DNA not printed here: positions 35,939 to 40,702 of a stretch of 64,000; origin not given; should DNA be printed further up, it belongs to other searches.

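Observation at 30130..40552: Five-gene, translationally coupled operon: secreted S8/FG-GAP protease, two GT-C glycosyltransferases, an SGNH hydrolase and an FGGY sugar kinase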

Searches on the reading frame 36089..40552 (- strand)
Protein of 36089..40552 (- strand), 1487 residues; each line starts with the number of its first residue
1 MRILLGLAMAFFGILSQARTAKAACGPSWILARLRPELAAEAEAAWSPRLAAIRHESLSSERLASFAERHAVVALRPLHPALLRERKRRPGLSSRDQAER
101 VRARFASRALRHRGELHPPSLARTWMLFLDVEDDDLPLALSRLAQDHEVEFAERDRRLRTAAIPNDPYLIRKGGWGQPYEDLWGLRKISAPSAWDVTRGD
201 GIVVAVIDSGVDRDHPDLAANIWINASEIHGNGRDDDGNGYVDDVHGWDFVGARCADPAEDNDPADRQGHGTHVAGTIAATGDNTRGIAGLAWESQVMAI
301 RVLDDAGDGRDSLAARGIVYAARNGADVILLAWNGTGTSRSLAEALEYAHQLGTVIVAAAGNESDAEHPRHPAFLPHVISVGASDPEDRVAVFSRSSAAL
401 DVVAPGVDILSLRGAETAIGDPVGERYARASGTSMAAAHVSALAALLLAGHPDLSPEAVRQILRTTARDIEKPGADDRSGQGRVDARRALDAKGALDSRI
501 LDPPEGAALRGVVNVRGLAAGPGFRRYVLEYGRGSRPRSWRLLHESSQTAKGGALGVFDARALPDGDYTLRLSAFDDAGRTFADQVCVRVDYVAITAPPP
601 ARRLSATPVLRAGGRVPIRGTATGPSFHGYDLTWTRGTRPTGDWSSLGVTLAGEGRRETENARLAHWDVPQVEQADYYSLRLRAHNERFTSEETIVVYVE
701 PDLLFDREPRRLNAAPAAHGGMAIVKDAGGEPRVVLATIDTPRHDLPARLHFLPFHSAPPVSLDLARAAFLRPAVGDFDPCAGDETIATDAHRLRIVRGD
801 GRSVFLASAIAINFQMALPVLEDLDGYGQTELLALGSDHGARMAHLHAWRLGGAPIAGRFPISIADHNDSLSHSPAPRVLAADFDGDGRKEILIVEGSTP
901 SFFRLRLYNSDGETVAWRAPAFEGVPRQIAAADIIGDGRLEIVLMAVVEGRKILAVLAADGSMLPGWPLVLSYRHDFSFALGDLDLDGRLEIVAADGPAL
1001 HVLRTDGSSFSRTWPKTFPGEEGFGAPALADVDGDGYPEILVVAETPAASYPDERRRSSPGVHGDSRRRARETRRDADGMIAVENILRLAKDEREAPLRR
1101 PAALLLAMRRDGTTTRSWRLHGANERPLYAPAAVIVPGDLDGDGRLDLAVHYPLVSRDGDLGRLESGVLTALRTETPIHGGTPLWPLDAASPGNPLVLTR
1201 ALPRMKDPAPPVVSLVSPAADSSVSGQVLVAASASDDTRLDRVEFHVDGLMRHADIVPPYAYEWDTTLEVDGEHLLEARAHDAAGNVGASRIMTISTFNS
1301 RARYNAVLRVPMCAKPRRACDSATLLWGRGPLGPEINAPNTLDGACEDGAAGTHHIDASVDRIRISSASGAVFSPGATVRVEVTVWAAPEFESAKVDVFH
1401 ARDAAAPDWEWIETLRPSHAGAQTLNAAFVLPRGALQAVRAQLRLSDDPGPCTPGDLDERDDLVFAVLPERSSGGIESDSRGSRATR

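Call 5: search_protein_families(library=pfam, proteins=[window:36089-40552:-], max_evalue=0.01)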
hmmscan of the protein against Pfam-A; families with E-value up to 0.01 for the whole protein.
window:36089-40552:- (1487 aa): 5 families
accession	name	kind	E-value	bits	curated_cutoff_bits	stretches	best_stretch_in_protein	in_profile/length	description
PF00082.27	Peptidase_S8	-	2.6e-62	211.2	21.8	1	199-482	1-288/288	Subtilase family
PF13517.12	FG-GAP_3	-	6.9e-27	94.3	26.9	4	983-1042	1-61/61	FG-GAP-like repeat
PF17957.7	Big_7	-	1.2e-13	51.9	24.1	1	1211-1277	1-69/70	Bacterial Ig domain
PF01839.29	FG-GAP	-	1.6e-13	50.7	22.1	2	1026-1043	4-21/37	FG-GAP repeat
PF19077.6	Big_13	-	9.8e-05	23.2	27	0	558-591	66-101/102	Bacterial Ig-like domain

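Call 6: search_protein_families(library=ncbifam, proteins=[window:36089-40552:-], max_evalue=0.01)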
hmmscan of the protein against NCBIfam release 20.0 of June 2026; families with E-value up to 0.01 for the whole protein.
window:36089-40552:- (1487 aa): 9 families
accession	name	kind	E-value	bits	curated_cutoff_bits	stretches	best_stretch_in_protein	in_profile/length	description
TIGR03921.1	T7SS_mycosin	equivalog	4e-58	197.2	278.75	1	190-494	3-289/353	type VII secretion-associated serine protease mycosin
NF033595.1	denti_PrtP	equivalog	2.7e-32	112.2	300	2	345-492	358-504/606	dentilisin complex serine proteinase subunit PrtP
TIGR03895.1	protease_PatA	subfamily_domain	1.7e-16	60.1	421.05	1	270-490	1-225/606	PatA/PatG family cyanobactin maturation protease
NF049966.1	QH_SP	equivalog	2.1e-14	53.4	165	1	258-468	30-212/219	subtilisin-like serine protease QhpE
NF051851.1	AtpSerPepEprS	equivalog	3e-11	42.1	1700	2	179-298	45-145/988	autotransporter serine peptidase EprS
NF040553.1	SGO_0316_fam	subfamily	1.3e-07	29.7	1400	1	194-363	279-464/1486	SGO_0316/SGO_0317 family LPXTG-anchored serine peptidase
NF040809.1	germ_prot_CspBA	exception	1.9e-06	25.9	1250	1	198-367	650-828/1099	bifunctional germination protease/germinant receptor pseudoprotease CspBA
NF052323.1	T9SSA_dep_M6i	equivalog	0.00021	19.4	600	0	978-1046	788-858/1043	T9SS-dependent M6-like inactivated metalloprotease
NF040808.2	CspC_non_triad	exception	0.00033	19.2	675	1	197-302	93-201/556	bile acid germinant receptor pseudoprotease CspC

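Call 30: find_homologous_proteins(query=window:36089-40552:-)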
Query window:36089-40552:- (1487 aa): 4383 proteins with E <= 0.001 among 8000 candidates; the best 120 are listed.
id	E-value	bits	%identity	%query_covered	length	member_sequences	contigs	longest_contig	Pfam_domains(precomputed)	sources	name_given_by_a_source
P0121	0.0e+0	3338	100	100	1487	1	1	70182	PF01839.30,PF17957.8,PF13517.13,PF00082.28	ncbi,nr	ncbi:MAG: S8 family serine peptidase [Vicinamibacteria bacterium]|nr:S8 family serine peptidase [Vic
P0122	0.0e+0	1506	42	85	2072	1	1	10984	PF01839.30,PF17957.8,PF13517.13,PF13750.13,PF00082.28,PF19077.7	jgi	jgi:subtilisin family serine protease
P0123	0.0e+0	1485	42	87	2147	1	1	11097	PF01839.30,PF17957.8,PF13517.13,PF00082.28,PF19077.7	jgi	jgi:subtilisin family serine protease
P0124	0.0e+0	1469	42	85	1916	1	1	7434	PF01839.30,PF17957.8,PF13517.13,PF00082.28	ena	-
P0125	0.0e+0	1465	41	86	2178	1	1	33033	PF01839.30,PF17957.8,PF13517.13,PF13750.13,PF00082.28,PF19077.7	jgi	jgi:subtilisin family serine protease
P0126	0.0e+0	1430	41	87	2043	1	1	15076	PF01839.30,PF17957.8,PF13517.13,PF13750.13,PF00082.28,PF19077.7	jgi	jgi:subtilisin family serine protease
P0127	0.0e+0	1161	42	86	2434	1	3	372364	PF01839.30,PF00801.27,PF17957.8,PF13750.13,PF17803.8,PF02010.22,PF00082.28,PF18911.7,PF21027.4,PF22352.3,PF17963.8,PF13517.13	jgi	jgi:subtilisin family serine protease/PKD repeat protein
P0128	0.0e+0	1134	43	86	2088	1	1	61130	PF01839.30,PF21027.4,PF22352.3,PF00801.27,PF17957.8,PF13517.13,PF24517.3,PF00082.28,PF19077.7,PF18911.7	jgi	jgi:subtilisin family serine protease/PKD repeat protein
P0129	0.0e+0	1073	41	85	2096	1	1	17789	PF01839.30,PF17957.8,PF13517.13,PF13750.13,PF00082.28,PF19077.7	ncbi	-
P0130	0.0e+0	1049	40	93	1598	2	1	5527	PF22073.3,PF01839.30,PF15780.12,PF07610.18,PF17957.8,PF13517.13,PF12371.15,PF22544.3,PF00082.28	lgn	-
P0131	0.0e+0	1040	42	87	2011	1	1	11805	PF22073.3,PF01839.30,PF24771.4,PF15780.12,PF07610.18,PF17957.8,PF13517.13,PF12371.15,PF22544.3,PF00082.28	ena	-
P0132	0.0e+0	1038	42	87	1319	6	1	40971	PF01839.30,PF17957.8,PF13517.13,PF00082.28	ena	-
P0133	0.0e+0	1021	39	85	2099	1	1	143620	PF01839.30,PF21027.4,PF22352.3,PF00801.27,PF17963.8,PF17957.8,PF13517.13,PF21471.4,PF00082.28,PF18911.7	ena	-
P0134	8.7e-297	1006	40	87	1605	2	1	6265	PF22073.3,PF01839.30,PF15780.12,PF07610.18,PF17957.8,PF13517.13,PF12371.15,PF22544.3,PF00082.28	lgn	-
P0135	3.2e-296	1004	39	85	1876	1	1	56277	PF01839.30,PF25292.1,PF17957.8,PF13517.13,PF13750.13,PF00082.28,PF19077.7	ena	-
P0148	2.9e-280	951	43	87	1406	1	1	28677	PF01839.30,PF17957.8,PF13517.13,PF00082.28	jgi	jgi:subtilisin family serine protease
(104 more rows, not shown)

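Call 32: find_encoding_contigs(protein=P0132, flank=7000, max_places=1)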
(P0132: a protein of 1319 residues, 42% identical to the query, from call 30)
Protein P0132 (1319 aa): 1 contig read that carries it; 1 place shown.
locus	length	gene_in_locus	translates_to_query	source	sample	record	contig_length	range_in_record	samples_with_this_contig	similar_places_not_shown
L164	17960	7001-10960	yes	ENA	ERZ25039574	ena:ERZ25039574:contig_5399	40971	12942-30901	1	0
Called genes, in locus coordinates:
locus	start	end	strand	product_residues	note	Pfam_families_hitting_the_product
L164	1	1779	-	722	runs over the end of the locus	PF02897:Peptidase_S9_N, PF00326:Peptidase_S9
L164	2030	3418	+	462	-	PF16499:Melibiase_2, PF17801:Melibiase_C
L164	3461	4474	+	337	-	PF08240:ADH_N, PF16912:Glu_dehyd_C (weak), PF00107:ADH_zinc_N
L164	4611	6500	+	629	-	PF01266:DAO (faint), PF13450:NAD_binding_8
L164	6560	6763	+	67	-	-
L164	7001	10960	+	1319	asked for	PF00082:Peptidase_S8, PF01839:FG-GAP (faint), PF13517:FG-GAP_3, PF17957:Big_7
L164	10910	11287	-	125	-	-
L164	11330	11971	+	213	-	-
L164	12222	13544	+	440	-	PF12704:MacB_PCD, PF02687:FtsX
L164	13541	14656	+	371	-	PF12704:MacB_PCD, PF02687:FtsX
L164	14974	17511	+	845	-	PF12704:MacB_PCD, PF02687:FtsX, PF12704:MacB_PCD, PF02687:FtsX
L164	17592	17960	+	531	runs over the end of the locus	-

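Call 33: find_encoding_contigs(protein=P0148, flank=7000, max_places=1)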
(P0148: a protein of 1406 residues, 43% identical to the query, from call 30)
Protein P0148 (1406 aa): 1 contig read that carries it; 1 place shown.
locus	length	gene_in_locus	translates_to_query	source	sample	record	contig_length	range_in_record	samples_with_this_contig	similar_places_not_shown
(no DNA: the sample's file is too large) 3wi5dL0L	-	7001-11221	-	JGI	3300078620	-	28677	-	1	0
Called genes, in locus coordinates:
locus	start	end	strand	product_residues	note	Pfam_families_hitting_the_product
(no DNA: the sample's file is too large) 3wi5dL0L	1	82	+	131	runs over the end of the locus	-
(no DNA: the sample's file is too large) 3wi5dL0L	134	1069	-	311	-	PF13407:Peripla_BP_4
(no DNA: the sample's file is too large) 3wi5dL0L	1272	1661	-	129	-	PF00072:Response_reg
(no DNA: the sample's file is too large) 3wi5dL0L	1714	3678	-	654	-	PF02129:Peptidase_S15, PF08530:PepX_C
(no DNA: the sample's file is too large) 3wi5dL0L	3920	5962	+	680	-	PF04389:Peptidase_M28, PF01546:Peptidase_M20 (weak), PF17963:Big_9 (weak), PF18911:PKD_4, PF22352:K319L-like_PKD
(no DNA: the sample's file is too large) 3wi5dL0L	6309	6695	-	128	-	PF09946:DUF2178 (weak)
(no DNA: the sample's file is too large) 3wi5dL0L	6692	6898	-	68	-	PF12844:HTH_19 (weak), PF13560:HTH_31, PF01381:HTH_3, PF13413:HTH_25 (weak)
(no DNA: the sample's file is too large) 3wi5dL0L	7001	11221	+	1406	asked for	PF00082:Peptidase_S8, PF01839:FG-GAP (faint), PF13517:FG-GAP_3, PF17957:Big_7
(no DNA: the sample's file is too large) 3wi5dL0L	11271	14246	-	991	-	PF25852:DUF6242_C (faint), PF15902:Sortilin-Vps10, PF00801:PKD, PF18911:PKD_4, PF00754:F5_F8_type_C, PF22633:F5_F8_type_C_2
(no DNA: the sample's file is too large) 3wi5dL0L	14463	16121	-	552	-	?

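Call 34: find_encoding_contigs(protein=P0125, flank=7000, max_places=1)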
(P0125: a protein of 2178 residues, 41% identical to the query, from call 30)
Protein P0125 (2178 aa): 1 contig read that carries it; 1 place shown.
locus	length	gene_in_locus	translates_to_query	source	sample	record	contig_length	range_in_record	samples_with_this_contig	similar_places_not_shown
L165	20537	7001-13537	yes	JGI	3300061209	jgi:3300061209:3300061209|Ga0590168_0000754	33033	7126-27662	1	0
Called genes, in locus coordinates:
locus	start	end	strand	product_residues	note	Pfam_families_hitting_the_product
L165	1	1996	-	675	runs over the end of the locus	PF00133:tRNA-synt_1, PF01406:tRNA-synt_1e (faint), PF09334:tRNA-synt_1g, PF00133:tRNA-synt_1, PF01588:tRNA_bind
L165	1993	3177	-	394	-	PF01969:Ni_insertion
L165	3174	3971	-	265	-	PF20582:UPF0758_N, PF04002:RadC, PF14464:Prok-JAB (weak)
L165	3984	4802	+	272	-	PF02517:Rce1-like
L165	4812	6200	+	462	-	PF22148:Fervidolysin_NPro-like, PF00082:Peptidase_S8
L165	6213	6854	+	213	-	PF13505:OMP_b-brl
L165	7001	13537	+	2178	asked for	PF00082:Peptidase_S8, PF19077:Big_13 (faint), PF13750:Big_3_3 (faint), PF01839:FG-GAP (faint), PF13517:FG-GAP_3 (weak), PF17957:Big_7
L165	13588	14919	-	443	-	PF05977:MFS_3, PF07690:MFS_1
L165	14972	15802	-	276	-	-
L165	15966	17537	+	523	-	PF09852:DUF2079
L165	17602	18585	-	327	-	PF00535:Glycos_transf_2, PF10111:Glyco_tranf_2_2 (weak), PF13641:Glyco_tranf_2_3, PF13632:Glyco_trans_2_3 (weak)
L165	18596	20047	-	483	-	PF00884:Sulfatase, PF01663:Phosphodiest (weak), PF16347:SGSH_C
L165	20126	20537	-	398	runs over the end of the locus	-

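Call 63: search_solved_structures(query=window:36089-40552:-, max_evalue=1e-10)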
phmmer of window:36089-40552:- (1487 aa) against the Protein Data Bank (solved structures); distinct sequences matched with E-value up to 1e-10: 151 (the best 60 are shown).
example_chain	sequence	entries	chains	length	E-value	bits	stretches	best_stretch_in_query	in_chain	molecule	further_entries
3vv3_A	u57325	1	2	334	3.8e-47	163.9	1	186-466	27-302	Deseasin MCP-01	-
1thm_A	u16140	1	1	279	1.5e-42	148.7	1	182-490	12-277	THERMITASE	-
1tec_E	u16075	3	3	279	1.9e-42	148.4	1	182-490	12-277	THERMITASE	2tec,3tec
1dbi_A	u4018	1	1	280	4.8e-41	143.7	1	260-478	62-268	AK.1 SERINE PROTEASE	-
1r6v_A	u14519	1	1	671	7.1e-38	133.2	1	268-490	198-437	subtilisin-like serine protease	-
7w2a_A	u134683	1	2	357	2.5e-37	131.4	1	184-492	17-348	Peptidase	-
5yl7_A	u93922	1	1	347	1.7e-35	125.3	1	164-492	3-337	Pseudoalteromonas arctica PAMC 21717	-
1s01_A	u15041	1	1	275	2.3e-35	124.9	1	253-468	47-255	Subtilisin BPN'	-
1sbi_A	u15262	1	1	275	3e-35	124.5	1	253-468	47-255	SUBTILISIN 8397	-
1sbt_A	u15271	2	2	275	5e-35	123.8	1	253-468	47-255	SUBTILISIN BPN' | SUBTILISIN NOVO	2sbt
1sbh_A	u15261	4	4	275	7.3e-35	123.2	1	253-467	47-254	SUBTILISIN 8397+1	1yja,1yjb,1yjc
1aqn_A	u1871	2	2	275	1.5e-34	122.1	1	254-468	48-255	SUBTILISIN 8324 | SUBTILISIN BPN'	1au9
1ak9_A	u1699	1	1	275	2.8e-34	121.3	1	253-468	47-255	SUBTILISIN 8321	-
1a2q_A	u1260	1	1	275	3.5e-34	121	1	252-468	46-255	SUBTILISIN BPN'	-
2sni_E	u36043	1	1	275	5.8e-34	120.2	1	252-468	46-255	SUBTILISIN NOVO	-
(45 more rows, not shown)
